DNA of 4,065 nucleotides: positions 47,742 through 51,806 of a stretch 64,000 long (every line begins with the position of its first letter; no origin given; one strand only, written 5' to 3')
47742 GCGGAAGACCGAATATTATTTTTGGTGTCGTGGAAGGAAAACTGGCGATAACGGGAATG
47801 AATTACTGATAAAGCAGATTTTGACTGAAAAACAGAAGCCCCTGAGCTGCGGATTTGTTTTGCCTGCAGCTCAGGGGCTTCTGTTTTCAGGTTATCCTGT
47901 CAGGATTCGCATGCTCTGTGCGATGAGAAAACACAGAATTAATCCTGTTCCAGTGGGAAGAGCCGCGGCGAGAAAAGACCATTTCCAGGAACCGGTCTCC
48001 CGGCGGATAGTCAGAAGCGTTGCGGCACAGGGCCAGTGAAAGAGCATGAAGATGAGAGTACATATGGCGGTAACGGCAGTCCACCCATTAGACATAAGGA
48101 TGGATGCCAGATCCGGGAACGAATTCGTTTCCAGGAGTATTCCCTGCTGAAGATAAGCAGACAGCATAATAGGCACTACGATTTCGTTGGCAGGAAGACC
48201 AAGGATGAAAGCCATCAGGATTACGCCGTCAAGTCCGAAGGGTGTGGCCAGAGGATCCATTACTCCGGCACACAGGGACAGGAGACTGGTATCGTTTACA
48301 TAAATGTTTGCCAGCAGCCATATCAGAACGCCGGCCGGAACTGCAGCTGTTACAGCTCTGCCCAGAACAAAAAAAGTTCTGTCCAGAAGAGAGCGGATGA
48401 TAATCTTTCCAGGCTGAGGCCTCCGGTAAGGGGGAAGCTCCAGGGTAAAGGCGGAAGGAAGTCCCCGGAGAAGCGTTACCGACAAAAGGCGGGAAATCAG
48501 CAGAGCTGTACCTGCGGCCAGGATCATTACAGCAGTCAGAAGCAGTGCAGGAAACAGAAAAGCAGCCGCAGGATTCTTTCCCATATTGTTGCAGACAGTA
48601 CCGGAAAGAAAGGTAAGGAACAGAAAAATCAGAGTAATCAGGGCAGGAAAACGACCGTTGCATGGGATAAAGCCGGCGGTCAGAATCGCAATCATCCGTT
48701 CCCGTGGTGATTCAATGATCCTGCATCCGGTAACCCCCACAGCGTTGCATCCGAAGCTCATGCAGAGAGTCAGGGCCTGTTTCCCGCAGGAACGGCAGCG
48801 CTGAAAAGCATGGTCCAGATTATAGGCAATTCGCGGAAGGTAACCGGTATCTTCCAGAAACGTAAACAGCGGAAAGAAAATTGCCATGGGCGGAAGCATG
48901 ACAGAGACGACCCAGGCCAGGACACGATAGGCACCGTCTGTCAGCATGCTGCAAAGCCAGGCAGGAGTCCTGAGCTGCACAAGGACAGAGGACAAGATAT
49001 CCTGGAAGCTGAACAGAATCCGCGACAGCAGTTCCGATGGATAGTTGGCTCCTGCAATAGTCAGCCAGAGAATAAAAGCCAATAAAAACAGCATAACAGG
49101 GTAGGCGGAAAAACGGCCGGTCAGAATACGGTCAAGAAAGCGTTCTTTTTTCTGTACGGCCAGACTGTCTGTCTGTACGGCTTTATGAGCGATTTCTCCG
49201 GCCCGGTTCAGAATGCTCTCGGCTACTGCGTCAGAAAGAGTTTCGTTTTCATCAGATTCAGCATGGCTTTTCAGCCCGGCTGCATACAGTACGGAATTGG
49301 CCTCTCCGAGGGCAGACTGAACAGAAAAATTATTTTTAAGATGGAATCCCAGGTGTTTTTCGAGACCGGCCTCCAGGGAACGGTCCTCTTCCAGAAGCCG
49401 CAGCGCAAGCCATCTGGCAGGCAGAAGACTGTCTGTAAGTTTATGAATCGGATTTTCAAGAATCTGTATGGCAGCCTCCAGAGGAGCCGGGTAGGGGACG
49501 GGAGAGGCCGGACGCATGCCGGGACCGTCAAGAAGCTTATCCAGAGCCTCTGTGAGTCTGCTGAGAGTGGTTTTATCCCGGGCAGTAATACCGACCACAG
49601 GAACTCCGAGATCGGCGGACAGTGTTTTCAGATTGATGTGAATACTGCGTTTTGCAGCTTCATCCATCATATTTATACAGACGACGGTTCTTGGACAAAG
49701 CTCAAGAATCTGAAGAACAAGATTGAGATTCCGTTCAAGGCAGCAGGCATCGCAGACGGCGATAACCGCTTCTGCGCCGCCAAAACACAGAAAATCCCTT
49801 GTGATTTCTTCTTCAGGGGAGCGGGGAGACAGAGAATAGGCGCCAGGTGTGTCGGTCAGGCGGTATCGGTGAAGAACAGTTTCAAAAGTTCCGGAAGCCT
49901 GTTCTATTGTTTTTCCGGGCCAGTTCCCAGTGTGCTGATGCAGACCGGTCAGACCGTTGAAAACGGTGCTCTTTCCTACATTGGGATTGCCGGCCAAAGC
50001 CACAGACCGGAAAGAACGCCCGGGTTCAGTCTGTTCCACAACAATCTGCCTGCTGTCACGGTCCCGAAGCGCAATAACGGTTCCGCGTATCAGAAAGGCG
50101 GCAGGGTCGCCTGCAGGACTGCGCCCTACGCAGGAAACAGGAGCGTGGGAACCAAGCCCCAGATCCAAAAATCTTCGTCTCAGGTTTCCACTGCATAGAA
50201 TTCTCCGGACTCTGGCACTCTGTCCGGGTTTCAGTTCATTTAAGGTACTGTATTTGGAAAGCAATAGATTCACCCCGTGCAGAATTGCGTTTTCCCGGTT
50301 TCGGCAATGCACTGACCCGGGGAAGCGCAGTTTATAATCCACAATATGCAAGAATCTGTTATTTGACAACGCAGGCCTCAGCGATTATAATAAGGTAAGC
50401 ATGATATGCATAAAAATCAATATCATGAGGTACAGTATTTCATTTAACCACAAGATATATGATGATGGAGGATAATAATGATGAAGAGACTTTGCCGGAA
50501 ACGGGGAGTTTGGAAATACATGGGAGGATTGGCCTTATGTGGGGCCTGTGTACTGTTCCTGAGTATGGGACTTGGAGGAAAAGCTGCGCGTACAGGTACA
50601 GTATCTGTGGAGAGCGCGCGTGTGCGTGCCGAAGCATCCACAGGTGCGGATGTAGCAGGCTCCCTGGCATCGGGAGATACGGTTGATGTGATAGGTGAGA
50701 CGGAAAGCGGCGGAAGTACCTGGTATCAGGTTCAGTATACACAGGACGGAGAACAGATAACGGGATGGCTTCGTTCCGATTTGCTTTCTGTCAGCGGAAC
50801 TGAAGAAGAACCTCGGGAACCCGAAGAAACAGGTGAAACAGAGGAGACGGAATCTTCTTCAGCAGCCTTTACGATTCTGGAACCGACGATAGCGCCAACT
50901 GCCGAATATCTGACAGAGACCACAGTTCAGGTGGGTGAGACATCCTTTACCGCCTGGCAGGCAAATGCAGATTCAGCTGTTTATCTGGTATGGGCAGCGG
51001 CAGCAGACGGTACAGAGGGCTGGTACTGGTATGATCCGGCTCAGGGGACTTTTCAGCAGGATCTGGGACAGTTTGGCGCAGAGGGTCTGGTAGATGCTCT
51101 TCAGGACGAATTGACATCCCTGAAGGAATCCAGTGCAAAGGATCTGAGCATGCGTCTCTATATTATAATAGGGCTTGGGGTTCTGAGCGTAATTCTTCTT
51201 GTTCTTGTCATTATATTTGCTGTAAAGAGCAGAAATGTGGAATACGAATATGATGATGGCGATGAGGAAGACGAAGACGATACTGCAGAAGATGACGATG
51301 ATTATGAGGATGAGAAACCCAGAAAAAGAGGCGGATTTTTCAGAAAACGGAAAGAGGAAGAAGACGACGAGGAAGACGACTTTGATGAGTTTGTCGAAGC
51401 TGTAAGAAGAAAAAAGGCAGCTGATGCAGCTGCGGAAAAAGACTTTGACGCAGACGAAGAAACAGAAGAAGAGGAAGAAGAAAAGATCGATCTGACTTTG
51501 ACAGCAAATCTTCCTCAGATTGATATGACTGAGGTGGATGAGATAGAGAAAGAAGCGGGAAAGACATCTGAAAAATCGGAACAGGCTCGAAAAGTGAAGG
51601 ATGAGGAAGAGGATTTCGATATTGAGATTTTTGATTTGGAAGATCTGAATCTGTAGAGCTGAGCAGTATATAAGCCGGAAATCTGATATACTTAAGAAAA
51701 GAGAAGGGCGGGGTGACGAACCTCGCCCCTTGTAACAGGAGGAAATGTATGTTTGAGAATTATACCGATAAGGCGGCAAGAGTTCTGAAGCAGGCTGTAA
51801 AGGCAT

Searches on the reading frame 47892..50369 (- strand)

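Call 88: search_protein_families(library=pfam, proteins=[window:47892-50369:-], max_evalue=0.0001)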
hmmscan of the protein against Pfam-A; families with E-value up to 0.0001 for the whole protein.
window:47892-50369:- (825 aa): 6 families
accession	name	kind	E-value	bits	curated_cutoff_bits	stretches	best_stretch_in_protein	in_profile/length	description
PF02421.24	FeoB_N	-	8e-55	185.1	27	1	122-275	2-155/156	Ferrous iron transport protein B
PF07670.19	Gate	-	1.3e-26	93.5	29.6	2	671-795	3-104/104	Nucleoside recognition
PF01926.29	MMR_HSR1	-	2.3e-16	60.3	21.9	1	123-222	2-100/113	50S ribosome-binding GTPase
PF04023.20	FeoA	-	1.8e-15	57.2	23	1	42-112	2-73/74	FeoA domain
PF07664.17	FeoB_C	-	6.1e-11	42.3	26.6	1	612-660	2-51/54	Ferrous iron transport protein B C terminus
PF17910.6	FeoB_Cyto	-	7.3e-09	36.4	23.4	1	293-399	1-90/90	FeoB cytosolic helical domain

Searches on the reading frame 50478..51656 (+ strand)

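Call 61: search_protein_families(library=pfam, proteins=[window:50478-51656:+], max_evalue=0.0001)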
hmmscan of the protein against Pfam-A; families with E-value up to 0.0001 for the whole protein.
window:50478-51656:+ (392 aa): 1 family
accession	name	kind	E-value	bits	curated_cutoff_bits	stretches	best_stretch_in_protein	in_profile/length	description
PF08239.17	SH3_3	-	1.9e-10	41.2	27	1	46-104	2-54/54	Bacterial SH3 domain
